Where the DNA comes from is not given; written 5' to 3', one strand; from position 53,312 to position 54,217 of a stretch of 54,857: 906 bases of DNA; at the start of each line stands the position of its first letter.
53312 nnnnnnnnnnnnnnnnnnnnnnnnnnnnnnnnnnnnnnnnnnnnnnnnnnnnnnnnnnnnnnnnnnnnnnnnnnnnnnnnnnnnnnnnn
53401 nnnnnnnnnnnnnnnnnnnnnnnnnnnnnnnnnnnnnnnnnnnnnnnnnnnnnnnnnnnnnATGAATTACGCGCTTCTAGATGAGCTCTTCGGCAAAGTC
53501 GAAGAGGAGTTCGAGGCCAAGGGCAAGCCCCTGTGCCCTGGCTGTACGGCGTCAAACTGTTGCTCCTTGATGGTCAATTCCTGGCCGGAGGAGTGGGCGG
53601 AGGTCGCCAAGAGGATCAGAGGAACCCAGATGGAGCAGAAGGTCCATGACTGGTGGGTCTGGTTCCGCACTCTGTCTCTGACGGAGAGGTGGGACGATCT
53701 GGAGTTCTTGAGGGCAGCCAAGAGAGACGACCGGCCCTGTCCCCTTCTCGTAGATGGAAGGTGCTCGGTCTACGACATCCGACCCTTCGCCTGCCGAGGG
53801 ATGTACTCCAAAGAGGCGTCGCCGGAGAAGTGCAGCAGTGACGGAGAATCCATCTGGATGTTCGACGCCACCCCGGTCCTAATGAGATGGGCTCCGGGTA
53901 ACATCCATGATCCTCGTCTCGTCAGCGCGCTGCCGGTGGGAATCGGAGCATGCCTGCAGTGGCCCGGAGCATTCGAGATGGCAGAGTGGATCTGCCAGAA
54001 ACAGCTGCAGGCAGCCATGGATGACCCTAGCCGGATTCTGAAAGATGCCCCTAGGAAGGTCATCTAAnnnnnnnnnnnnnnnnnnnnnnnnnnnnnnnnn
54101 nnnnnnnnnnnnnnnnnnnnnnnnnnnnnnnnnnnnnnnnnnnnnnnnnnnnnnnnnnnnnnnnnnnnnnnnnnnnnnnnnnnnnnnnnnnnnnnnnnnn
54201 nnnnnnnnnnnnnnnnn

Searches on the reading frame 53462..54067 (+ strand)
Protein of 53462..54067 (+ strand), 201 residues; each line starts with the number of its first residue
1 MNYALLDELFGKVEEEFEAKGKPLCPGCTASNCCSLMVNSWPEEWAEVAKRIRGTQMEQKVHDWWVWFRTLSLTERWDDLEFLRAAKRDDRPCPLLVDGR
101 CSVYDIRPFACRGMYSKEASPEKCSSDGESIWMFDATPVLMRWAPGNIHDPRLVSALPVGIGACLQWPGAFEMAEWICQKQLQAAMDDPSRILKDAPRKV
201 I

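Call 43: search_protein_families(library=pfam, proteins=[window:53462-54067:+], max_evalue=0.01)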
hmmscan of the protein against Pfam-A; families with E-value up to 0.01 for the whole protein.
window:53462-54067:+ (201 aa): 1 family
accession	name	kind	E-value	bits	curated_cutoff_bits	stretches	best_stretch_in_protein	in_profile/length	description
PF03692.20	CxxCxxCC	-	5.1e-05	24.3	23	1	25-114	2-69/85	Putative zinc- or iron-chelating domain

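Call 60: find_encoding_contigs(protein=window:53462-54067:+, flank=10000, max_places=4)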
Protein window:53462-54067:+ (201 aa): 1 contig read that carries it; 1 place shown.
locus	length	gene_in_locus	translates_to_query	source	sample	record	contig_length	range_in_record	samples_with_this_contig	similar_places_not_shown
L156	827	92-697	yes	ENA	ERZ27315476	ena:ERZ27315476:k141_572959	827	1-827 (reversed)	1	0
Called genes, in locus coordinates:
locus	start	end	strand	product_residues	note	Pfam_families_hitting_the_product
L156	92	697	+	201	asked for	-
